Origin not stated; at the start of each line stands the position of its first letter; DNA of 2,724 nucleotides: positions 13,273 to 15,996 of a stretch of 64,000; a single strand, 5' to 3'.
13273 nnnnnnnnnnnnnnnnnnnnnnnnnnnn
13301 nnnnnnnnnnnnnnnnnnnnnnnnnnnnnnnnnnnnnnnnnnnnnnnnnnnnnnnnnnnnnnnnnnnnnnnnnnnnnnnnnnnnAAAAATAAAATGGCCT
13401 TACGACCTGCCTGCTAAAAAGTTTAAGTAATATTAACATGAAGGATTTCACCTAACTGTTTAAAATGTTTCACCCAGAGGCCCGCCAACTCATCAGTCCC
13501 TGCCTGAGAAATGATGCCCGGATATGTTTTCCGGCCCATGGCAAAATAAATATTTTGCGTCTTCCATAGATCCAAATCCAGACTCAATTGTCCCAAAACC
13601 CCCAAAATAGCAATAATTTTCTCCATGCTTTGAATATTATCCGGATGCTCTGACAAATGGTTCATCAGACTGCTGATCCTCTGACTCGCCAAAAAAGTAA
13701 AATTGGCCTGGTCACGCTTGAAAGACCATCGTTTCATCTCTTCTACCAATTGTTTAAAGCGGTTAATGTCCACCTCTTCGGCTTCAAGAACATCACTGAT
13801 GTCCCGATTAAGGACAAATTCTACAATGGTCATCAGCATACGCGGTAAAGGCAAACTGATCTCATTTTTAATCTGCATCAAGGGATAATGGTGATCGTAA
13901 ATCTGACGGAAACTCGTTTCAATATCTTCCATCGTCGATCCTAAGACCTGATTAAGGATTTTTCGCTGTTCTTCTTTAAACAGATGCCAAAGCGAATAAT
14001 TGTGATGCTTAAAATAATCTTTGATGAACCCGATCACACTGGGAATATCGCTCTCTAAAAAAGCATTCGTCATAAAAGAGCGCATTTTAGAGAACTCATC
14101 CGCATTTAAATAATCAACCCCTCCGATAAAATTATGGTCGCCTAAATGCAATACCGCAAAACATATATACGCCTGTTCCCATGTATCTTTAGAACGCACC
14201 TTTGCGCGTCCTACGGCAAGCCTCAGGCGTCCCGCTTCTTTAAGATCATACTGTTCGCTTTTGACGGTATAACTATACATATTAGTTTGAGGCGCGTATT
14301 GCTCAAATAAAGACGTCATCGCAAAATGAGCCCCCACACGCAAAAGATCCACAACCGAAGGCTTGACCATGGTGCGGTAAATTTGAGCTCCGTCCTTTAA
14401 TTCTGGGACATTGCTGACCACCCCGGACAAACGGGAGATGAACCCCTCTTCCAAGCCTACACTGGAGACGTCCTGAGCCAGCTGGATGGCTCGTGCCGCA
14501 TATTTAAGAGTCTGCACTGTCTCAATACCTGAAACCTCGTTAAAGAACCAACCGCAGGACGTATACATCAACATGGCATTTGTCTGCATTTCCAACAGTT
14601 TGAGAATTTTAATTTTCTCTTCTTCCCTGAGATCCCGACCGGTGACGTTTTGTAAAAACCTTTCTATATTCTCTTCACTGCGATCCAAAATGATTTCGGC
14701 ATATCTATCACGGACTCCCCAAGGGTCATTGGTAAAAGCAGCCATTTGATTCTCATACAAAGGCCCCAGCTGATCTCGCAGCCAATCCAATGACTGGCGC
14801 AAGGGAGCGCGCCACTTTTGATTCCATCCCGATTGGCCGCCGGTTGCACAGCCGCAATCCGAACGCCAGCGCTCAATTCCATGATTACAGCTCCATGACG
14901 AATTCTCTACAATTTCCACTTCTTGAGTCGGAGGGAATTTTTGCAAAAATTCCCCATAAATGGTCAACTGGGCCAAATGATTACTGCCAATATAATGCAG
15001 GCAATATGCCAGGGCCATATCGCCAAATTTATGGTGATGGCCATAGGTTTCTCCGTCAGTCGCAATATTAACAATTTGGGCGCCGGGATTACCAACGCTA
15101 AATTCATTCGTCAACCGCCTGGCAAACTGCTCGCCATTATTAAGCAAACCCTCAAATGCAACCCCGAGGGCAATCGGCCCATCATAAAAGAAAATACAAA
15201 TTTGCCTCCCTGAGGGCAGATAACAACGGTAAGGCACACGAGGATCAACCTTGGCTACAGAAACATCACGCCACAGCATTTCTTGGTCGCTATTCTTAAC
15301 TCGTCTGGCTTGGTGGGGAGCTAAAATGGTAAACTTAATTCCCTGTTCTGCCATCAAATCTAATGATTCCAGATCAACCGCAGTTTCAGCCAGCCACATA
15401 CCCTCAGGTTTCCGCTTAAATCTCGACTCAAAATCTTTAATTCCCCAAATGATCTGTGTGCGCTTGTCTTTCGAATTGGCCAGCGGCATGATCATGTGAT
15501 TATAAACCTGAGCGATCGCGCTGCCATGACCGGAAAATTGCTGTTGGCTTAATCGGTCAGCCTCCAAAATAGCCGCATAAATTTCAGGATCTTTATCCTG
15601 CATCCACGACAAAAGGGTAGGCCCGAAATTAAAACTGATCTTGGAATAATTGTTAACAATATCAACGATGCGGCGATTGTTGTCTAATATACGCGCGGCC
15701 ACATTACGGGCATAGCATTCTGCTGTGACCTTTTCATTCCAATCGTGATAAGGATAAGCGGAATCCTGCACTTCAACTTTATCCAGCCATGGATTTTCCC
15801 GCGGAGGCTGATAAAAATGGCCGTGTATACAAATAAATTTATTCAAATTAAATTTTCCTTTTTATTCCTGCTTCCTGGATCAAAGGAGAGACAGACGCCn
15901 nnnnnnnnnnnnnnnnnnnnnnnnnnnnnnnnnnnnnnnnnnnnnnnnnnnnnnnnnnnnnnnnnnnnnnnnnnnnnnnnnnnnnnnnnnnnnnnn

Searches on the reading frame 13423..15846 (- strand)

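Call 63: search_protein_families(library=pfam, proteins=[window:13423-15846:-], max_evalue=0.00001)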
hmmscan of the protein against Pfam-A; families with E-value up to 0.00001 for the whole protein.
window:13423-15846:- (807 aa): 2 families
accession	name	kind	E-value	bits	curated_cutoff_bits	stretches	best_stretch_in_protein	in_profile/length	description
PF12055.13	DUF3536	-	4.3e-113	377.8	25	1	341-623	1-284/284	Domain of unknown function (DUF3536)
PF03065.20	Glyco_hydro_57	-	7.6e-18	65.3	21.2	1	39-311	42-289/291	Glycosyl hydrolase family 57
